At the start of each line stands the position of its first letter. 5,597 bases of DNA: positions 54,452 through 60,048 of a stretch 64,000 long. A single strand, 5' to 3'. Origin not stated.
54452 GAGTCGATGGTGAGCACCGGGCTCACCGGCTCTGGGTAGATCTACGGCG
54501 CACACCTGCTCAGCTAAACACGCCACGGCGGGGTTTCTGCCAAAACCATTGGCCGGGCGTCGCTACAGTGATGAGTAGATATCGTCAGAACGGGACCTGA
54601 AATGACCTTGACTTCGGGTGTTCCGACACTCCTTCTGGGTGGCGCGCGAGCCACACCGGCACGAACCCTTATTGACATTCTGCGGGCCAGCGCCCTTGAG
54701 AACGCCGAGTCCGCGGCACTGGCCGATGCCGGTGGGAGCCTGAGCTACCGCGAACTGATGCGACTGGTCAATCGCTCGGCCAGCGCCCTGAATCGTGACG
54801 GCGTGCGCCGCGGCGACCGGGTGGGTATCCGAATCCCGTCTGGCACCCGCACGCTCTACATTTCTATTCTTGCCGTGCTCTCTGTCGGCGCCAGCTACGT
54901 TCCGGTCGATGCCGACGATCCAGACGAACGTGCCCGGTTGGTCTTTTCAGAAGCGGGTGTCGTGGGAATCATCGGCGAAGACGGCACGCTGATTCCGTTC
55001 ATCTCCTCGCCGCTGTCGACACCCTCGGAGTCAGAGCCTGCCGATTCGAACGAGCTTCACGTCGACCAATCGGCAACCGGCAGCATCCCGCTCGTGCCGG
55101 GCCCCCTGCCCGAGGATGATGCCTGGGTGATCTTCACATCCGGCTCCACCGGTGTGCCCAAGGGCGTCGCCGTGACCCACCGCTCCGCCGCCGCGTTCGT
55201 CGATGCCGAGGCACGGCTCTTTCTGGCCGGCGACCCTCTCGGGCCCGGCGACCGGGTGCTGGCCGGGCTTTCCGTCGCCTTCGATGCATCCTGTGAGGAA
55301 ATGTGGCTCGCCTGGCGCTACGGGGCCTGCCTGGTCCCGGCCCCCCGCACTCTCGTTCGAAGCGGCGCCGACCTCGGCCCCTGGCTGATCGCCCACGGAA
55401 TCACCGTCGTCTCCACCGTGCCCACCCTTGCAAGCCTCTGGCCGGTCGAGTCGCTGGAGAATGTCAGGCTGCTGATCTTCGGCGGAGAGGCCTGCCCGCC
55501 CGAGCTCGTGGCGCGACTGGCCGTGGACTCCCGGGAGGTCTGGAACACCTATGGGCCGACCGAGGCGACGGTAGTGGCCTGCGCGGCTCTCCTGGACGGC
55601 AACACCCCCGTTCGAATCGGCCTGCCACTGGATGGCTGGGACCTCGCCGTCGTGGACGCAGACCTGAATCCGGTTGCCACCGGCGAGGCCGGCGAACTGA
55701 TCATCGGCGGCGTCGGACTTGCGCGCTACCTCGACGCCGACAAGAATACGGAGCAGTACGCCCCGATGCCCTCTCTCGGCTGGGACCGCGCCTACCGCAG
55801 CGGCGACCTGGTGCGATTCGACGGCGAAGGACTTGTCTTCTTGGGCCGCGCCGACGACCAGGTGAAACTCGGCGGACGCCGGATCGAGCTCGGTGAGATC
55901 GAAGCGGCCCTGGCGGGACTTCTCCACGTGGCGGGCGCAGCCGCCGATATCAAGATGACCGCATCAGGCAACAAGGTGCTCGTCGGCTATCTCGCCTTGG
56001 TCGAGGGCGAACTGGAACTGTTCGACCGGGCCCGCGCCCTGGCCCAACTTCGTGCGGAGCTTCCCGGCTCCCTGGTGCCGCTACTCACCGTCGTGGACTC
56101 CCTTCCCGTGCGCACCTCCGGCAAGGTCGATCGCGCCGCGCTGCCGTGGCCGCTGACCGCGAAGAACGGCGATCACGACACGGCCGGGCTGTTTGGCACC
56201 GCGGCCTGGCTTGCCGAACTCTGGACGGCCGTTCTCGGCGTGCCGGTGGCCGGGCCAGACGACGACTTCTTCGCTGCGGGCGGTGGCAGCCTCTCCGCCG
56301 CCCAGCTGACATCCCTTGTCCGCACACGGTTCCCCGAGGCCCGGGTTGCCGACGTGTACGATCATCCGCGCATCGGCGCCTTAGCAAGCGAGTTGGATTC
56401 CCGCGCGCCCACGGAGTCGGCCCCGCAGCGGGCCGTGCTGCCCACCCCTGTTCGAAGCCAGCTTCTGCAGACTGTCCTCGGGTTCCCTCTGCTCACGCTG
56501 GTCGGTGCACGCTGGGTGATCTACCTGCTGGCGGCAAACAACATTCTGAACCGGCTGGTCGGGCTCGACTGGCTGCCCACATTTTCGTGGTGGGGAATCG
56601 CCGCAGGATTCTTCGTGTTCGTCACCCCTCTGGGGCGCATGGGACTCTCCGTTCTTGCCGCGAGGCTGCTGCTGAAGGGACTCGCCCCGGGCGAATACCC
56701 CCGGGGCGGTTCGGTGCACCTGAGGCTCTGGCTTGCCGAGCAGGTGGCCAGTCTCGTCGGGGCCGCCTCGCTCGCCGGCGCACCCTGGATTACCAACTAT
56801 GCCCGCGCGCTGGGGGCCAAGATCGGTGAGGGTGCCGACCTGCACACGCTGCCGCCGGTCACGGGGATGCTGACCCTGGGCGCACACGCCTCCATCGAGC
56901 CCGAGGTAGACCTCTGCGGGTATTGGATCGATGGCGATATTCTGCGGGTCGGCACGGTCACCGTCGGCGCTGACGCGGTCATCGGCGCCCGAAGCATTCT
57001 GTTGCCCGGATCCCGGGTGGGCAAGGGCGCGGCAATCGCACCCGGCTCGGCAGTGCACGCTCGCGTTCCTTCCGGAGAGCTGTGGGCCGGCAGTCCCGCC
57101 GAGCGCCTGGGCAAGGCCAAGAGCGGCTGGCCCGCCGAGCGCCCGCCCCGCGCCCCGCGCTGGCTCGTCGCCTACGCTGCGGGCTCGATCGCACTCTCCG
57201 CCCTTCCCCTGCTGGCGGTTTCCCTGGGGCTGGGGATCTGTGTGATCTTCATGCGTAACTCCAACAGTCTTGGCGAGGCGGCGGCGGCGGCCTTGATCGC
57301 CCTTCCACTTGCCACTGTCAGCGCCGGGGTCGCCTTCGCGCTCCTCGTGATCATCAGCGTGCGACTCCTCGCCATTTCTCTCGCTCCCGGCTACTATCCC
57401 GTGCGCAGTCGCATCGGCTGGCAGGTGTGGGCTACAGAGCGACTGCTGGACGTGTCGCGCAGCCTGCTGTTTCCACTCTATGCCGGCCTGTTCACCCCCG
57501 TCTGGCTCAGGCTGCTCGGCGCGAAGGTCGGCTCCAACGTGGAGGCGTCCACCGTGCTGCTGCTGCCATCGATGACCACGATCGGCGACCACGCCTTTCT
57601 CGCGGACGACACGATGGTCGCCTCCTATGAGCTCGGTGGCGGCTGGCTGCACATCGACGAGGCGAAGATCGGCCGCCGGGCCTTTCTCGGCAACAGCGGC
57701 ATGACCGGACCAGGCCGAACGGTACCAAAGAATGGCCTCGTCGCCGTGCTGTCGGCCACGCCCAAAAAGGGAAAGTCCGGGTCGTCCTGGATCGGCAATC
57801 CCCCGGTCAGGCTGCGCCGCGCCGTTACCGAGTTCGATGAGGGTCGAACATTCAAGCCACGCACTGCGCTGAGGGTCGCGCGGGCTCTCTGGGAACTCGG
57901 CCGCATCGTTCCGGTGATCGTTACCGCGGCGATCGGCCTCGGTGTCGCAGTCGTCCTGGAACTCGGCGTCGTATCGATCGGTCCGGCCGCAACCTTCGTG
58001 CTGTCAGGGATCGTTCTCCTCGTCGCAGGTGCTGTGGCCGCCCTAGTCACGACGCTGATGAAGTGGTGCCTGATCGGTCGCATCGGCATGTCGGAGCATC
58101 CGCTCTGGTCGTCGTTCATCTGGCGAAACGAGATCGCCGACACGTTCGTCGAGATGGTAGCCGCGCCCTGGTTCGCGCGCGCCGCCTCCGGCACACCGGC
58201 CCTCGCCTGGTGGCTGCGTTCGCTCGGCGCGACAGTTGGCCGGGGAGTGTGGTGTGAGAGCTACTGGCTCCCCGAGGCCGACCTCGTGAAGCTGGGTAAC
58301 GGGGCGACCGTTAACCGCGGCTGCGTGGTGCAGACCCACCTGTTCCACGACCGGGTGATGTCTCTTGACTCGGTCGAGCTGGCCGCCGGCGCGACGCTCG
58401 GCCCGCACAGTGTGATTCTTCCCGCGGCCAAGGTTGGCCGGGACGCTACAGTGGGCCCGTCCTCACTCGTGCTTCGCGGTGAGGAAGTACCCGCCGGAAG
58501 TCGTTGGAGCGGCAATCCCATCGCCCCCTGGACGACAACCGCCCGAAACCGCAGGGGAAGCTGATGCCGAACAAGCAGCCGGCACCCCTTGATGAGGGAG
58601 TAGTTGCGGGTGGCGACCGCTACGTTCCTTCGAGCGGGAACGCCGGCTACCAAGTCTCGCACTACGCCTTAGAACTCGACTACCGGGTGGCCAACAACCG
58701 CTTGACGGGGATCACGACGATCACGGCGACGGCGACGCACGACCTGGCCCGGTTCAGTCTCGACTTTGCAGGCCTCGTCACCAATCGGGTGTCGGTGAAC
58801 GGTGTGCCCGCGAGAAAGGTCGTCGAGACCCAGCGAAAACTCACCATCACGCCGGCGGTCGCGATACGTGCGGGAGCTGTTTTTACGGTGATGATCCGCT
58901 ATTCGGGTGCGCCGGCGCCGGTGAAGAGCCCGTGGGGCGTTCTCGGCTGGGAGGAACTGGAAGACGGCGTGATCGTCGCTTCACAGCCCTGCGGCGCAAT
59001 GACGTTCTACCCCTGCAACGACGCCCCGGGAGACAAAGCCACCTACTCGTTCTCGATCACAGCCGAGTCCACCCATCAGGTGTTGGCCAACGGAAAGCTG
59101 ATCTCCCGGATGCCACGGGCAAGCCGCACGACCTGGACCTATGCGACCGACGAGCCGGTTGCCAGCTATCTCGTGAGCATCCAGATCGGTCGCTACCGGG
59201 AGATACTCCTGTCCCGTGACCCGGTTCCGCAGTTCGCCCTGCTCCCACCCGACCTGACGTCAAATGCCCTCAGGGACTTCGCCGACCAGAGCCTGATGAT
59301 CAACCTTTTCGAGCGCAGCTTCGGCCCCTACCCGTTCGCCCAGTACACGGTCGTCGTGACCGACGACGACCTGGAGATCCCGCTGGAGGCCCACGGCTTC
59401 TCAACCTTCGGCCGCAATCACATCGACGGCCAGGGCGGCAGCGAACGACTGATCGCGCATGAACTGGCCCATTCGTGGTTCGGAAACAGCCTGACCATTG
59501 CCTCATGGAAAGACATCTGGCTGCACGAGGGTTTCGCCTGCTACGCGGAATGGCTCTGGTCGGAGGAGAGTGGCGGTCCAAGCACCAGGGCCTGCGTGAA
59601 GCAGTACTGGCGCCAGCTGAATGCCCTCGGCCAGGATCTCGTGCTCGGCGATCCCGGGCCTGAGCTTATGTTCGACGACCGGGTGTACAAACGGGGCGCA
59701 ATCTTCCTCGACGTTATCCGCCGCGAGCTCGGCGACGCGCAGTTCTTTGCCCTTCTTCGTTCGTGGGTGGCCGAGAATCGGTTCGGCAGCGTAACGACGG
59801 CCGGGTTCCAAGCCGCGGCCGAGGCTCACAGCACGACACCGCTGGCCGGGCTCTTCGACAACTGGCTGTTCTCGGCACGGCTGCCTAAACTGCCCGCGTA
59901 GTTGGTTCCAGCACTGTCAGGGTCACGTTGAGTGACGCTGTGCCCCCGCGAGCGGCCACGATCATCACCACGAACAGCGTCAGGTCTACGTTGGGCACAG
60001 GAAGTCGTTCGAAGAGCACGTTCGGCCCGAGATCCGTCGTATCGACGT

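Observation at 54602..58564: Pls/PosA-type membrane NRPS: a likely cationic homopoly(amino acid) synthetase of unknown product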

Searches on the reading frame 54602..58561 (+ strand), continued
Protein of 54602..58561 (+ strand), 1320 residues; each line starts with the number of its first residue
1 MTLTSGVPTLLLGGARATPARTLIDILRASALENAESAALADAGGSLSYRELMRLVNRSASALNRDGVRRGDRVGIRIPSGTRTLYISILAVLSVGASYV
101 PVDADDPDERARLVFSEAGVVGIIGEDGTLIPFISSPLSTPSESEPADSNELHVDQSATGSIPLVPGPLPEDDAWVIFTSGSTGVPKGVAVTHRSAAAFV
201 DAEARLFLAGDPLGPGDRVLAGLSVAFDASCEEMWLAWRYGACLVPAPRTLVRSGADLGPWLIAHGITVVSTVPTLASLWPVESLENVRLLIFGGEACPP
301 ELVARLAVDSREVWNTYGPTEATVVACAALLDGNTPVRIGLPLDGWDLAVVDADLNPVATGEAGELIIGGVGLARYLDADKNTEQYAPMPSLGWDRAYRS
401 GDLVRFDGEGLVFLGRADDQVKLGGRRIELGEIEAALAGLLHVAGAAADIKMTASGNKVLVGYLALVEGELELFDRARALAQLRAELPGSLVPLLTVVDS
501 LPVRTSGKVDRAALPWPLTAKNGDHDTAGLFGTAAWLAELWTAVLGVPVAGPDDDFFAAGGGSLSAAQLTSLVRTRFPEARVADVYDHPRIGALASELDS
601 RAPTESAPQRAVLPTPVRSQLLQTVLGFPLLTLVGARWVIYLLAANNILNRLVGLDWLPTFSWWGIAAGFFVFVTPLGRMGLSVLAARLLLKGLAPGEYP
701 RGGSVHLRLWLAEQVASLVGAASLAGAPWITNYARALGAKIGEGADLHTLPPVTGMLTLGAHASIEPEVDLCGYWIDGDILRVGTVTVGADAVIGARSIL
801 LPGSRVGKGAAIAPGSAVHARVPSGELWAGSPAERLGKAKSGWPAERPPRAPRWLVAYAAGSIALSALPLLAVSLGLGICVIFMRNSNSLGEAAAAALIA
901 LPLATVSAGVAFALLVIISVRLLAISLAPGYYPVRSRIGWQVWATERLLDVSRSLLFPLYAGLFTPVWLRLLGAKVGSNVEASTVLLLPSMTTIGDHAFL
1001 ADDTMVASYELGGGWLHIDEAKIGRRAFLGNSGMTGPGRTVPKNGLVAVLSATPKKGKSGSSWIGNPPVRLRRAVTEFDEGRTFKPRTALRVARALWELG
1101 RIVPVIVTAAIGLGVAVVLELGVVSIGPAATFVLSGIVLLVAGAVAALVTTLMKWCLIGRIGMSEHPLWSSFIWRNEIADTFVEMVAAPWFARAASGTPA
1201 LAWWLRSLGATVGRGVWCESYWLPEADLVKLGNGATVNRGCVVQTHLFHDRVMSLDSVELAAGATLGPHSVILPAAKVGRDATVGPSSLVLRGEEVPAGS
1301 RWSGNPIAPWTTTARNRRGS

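Call 73: find_encoding_contigs(protein=window:54602-58561:+, flank=2000, max_places=2)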
Protein window:54602-58561:+ (1320 aa): 2 contigs read that carry it; 1 place shown.
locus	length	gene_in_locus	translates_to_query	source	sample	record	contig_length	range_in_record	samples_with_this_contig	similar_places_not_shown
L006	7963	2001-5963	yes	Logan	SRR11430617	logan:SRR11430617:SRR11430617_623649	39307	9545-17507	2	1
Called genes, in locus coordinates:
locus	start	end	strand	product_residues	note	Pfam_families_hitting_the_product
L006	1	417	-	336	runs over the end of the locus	PF00254:FKBP_C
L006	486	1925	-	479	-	PF07690:MFS_1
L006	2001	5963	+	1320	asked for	PF00501:AMP-binding, PF00550:PP-binding, PF00132:Hexapep (faint)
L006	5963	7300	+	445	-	PF17900:Peptidase_M1_N, PF01433:Peptidase_M1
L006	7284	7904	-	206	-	PF01648:ACPS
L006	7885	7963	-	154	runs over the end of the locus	PF02566:OsmC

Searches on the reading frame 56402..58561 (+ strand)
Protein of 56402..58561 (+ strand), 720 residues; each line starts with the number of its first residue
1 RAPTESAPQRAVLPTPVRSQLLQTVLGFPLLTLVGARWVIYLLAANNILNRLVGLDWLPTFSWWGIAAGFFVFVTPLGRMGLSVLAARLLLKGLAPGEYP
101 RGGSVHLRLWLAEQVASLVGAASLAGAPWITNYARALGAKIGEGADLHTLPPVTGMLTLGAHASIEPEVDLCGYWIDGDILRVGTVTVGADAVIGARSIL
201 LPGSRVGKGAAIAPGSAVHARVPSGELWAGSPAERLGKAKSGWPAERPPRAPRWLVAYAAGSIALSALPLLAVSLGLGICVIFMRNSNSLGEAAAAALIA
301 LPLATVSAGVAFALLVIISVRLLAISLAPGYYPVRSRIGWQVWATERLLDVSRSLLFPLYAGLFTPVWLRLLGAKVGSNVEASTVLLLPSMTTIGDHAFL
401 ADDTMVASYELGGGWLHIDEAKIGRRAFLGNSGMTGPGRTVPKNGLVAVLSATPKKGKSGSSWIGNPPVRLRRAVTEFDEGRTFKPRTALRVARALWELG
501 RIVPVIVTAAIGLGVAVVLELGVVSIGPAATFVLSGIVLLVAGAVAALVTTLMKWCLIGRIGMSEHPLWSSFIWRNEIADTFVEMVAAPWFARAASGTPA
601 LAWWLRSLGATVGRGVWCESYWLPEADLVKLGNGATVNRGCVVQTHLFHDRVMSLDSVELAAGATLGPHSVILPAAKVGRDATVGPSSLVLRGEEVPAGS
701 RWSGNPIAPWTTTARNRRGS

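Call 40: search_solved_structures(query=window:56402-58561:+, max_evalue=1)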
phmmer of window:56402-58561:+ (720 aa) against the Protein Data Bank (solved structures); distinct sequences matched with E-value up to 1: 97 (the best 60 are shown).
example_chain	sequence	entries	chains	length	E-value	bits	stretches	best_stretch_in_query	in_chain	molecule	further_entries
9f5x_u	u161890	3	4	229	2.7e-07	32.4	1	185-243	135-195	CAG1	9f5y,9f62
6x89_G2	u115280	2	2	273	6.6e-07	31.1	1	186-239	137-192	gamma carbonic anhydrase 1, mitochondrial-like | NDUCA2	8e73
7tgh_C1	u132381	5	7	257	6.7e-07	31.1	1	141-234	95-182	Gamma-carbonic anhydrase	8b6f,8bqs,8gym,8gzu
7ar9_x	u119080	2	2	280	2.8e-06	29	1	186-237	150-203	CAL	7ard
3r8y_A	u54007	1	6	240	6.5e-06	27.8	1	132-236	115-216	2,3,4,5-tetrahydropyridine-2,6-dicarboxylate N-acetyltransferase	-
6x89_L2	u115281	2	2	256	1.3e-05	26.8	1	164-234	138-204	gamma carbonic anhydrase-like 2, mitochondrial | NDUCAL2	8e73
9f5x_t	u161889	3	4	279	1.7e-05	26.4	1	188-238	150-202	CAG2 - CA-like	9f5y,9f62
7tgh_C2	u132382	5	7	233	3.5e-05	25.4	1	185-234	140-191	Gamma-carbonic anhydrase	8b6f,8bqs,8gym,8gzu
7ar7_y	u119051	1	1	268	3.7e-05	25.3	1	186-238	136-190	Gamma carbonic anhydrase 2, mitochondrial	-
7aqq_y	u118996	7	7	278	4.1e-05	25.2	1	186-238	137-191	Gamma carbonic anhydrase 2, mitochondrial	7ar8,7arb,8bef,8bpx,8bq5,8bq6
7a23_o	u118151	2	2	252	5.7e-05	24.7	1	184-237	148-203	CAL1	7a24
3cj8_A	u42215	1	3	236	8e-05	24.2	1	137-236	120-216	2,3,4,5-tetrahydropyridine-2,6-dicarboxylate N-acetyltransferase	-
7ar7_x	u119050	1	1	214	9.4e-05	24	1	183-237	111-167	Gamma carbonic anhydrase-like 2, mitochondrial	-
7aqq_x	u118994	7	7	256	0.00013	23.5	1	183-237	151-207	Gamma carbonic anhydrase-like 2, mitochondrial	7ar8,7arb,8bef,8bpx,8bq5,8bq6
7ar9_z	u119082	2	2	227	0.00027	22.5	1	160-237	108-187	CA3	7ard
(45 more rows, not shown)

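Call 52: predict_structure(alignment_id=A1)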
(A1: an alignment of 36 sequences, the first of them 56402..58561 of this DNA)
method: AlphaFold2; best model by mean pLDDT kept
length: 720 residues; sequences in the alignment: 36
mean_pLDDT: 70.6   pTM: 0.76
mean pLDDT of the five models: 70.6, 70.3, 65.7, 61.3, 60.8
residues with pLDDT >= 90: 145; 70-90: 274; 50-70: 177; < 50: 124
segments of 3 or more residues with pLDDT < 50: 1-9, 124-126, 214-216, 223-240, 448-484, 640-657, 691-695, 697-699, 704-720
pLDDT, mean of each block of 10 residues (from residue 1): 37 75 79 90 91 83 92 85 90 86 86 84 57 80 63 65 54 68 67 54 55 53 44 33 71 83 84 91 88 93 92 93 93 89 85 71 78 89 76 85 68 79 76 61 59 32 27 32 55 72 90 95 92 92 94 84 55 67 86 83 87 76 63 64 38 42 53 52 54 47 44 35
secondary structure, 60 per line:
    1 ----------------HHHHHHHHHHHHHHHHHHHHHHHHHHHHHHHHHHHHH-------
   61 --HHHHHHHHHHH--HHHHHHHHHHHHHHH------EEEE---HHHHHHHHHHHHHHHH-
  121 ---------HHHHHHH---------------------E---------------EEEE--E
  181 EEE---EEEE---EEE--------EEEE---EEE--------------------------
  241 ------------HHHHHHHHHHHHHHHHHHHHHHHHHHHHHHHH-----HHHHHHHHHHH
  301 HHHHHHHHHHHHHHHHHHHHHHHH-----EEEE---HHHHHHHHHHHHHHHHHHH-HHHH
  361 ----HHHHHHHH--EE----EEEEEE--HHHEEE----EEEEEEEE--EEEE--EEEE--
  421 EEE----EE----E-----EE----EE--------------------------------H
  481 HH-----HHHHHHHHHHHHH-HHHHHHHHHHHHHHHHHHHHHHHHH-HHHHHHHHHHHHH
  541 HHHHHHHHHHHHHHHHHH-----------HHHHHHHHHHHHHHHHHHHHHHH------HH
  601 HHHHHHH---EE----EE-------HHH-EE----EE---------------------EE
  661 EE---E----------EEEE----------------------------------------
elements in order (helices of 4 or more, strands of 3 or more residues): H17-53 H63-73 H76-90 E97-100 H104-119 H130-136 E174-177 E180-183 E187-190 E194-196 E205-208 E212-214 H253-284 H290-324 E330-333 H337-355 H357-360 H365-372 E381-386 E392-394 E399-406 E409-412 E415-418 E421-423 H488-500 H502-526 H528-558 H570-592 H599-607 E659-662 E677-680

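Call 57: fold_search(model_id=the predicted structure, library=pdb)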
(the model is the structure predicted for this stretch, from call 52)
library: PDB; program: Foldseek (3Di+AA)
matches with E <= 10: 65; with E <= 0.001: 0
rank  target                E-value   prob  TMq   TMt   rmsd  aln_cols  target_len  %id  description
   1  3p47                  1.4e-02  0.44  0.07  0.17  14.3       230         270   12  Crystal structure of Entamoeba histolytica Serine acetyltransferase 1 in complex with L-cysteine (released 2011-02-02)
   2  6lcn_A                2.3e-02  0.44  0.09  0.19  20.4       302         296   14  Crystal structure of Serine Acetyltransferase from Planctomyces limnophilus at 2.15A (released 2020-12-02)
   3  6lcn_C                2.3e-02  0.28  0.08  0.16  20.0       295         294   12  Crystal structure of Serine Acetyltransferase from Planctomyces limnophilus at 2.15A (released 2020-12-02)
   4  7ra4_A                6.2e-02  0.12  0.07  0.13  15.0       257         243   13  Crystal structure of Neisseria gonorrhoeae serine acetyltransferase (CysE) in complex with serine (released 2021-08-04)
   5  4n6b_B                1.0e-01  0.12  0.08  0.16  14.1       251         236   12  Soybean Serine Acetyltransferase Complexed with CoA (released 2013-11-13)
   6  9u39_A                1.1e-01  0.13  0.10  0.16  14.7       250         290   13  Crystal structure of Serine Acetyltransferase (SAT) from Planctomyces limnophilus in complex with its substrate serine (released 2026-03-18)
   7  4dcl                  1.7e-01  0.33  0.09  0.28  13.0       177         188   10  Computationally Designed Self-assembling tetrahedron protein, T308, Crystallized in space group F23 (released 2012-06-06)
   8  1ssq_D                2.3e-01  0.15  0.09  0.21  15.9       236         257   14  Serine Acetyltransferase- Complex with Cysteine (released 2004-06-01)
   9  3ftt                  2.6e-01  0.28  0.09  0.28  13.3       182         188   10  Crystal Structure of the galactoside O-acetyltransferase from Staphylococcus aureus (released 2009-03-03)
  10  8vr7_A                3.0e-01  0.41  0.08  0.26   8.9       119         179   13  crystal structure of the Pcryo_0619 N-acetyltransferase from Psychrobacter cryohalolentis K5 int he presence of acetyl (released 2024-01-31)
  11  3r0s                  3.7e-01  0.82  0.07  0.18   7.5        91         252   13  UDP-N-acetylglucosamine acyltransferase from Campylobacter jejuni (released 2011-03-23)
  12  3vbm_E                3.8e-01  0.94  0.08  0.29   2.4        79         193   18  Crystal Structure of the S84T mutant of AntD, an N-acyltransferase from Bacillus cereus in complex with dTDP and Coenz (released 2012-01-25)
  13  3nz2_I                4.0e-01  0.28  0.10  0.31   8.9       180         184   11  Crystal Structure of Hexapeptide-Repeat containing-Acetyltransferase VCA0836 Complexed with Acetyl Co Enzyme A from Vi (released 2010-08-04)
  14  4aaw                  4.0e-01  0.16  0.07  0.11  11.5       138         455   15  S.pneumoniae GlmU in complex with an antibacterial inhibitor (released 2012-02-15)
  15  3srt_A                4.5e-01  0.57  0.13  0.42   7.0       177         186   14  The crystal structure of a maltose O-acetyltransferase from Clostridium difficile 630 (released 2011-08-03)
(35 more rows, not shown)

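Call 74: search_protein_representatives(protein=window:56402-58561:+)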
Query: 720 residues. Proteins with E-value up to 0.001 (for the whole library): 4294; up to 1e-10: 1939; up to 1e-30: 742. The best 150 are listed.
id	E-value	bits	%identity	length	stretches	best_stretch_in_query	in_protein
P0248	3.2e-259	878.5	59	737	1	10-712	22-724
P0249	1.8e-229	780.1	58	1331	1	54-715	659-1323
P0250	1.0e-185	635.5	58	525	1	184-711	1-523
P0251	4.8e-178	610.1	58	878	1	6-503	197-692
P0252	8.0e-169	579.7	58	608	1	26-507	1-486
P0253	1.1e-168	579.1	59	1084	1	5-498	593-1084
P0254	2.9e-162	557.9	42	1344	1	9-712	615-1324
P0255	5.5e-162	557.1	63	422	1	301-712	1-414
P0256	1.6e-155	535.7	49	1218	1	28-680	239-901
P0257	5.1e-150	517.5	38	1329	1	13-718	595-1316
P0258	3.2e-147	508.3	58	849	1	6-451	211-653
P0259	2.1e-145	502.3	49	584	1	77-618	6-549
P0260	1.5e-141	489.5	39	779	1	12-707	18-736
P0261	3.3e-141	488.4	38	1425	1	31-709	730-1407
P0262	8.6e-141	487.0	40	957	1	15-712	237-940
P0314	1.2e-86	308.0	32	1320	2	222-709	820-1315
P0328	5.1e-83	296.0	34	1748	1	59-712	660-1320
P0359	2.4e-79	283.8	32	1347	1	66-708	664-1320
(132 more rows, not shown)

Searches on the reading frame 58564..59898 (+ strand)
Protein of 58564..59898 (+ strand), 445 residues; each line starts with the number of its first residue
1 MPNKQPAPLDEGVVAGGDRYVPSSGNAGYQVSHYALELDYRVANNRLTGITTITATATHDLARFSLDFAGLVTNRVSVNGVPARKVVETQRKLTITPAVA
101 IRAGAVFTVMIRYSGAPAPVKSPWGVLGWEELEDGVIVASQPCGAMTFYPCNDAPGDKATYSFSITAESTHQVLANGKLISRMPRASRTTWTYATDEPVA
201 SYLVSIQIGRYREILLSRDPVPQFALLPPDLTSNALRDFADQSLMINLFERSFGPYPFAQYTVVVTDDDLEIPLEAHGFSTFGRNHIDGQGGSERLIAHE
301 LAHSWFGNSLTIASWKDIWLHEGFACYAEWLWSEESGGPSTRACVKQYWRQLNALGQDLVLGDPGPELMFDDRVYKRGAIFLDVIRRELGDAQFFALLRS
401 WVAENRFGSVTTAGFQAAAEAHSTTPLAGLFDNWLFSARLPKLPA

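Call 7: search_protein_families(library=ncbifam, proteins=[window:58564-59898:+], max_evalue=0.00001)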
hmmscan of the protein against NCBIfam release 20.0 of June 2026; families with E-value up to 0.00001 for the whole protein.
window:58564-59898:+ (445 aa): 3 families
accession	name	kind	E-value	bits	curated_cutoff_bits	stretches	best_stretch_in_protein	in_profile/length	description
TIGR02412.1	pepN_strep_liv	equivalog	5.1e-27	94.6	591.2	1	145-336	129-330/832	aminopeptidase N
TIGR02411.1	leuko_A4_hydro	equivalog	6e-25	88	761.7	1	28-418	10-416/600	leukotriene-A(4) hydrolase/aminopeptidase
TIGR02414.1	pepN_proteo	equivalog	1e-06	27.2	718.2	0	294-336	286-328/868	aminopeptidase N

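Call 8: search_protein_families(library=pfam, proteins=[window:58564-59898:+], max_evalue=0.00001)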
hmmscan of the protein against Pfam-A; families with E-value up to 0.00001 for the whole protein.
window:58564-59898:+ (445 aa): 2 families
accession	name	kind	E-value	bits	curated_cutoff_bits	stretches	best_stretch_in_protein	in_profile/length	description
PF01433.26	Peptidase_M1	-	2.1e-26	93.3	27.7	1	245-434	9-218/218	Peptidase family M1 domain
PF17900.6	Peptidase_M1_N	-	8.2e-14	52.6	25.8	1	32-203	3-186/186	Peptidase M1 N-terminal domain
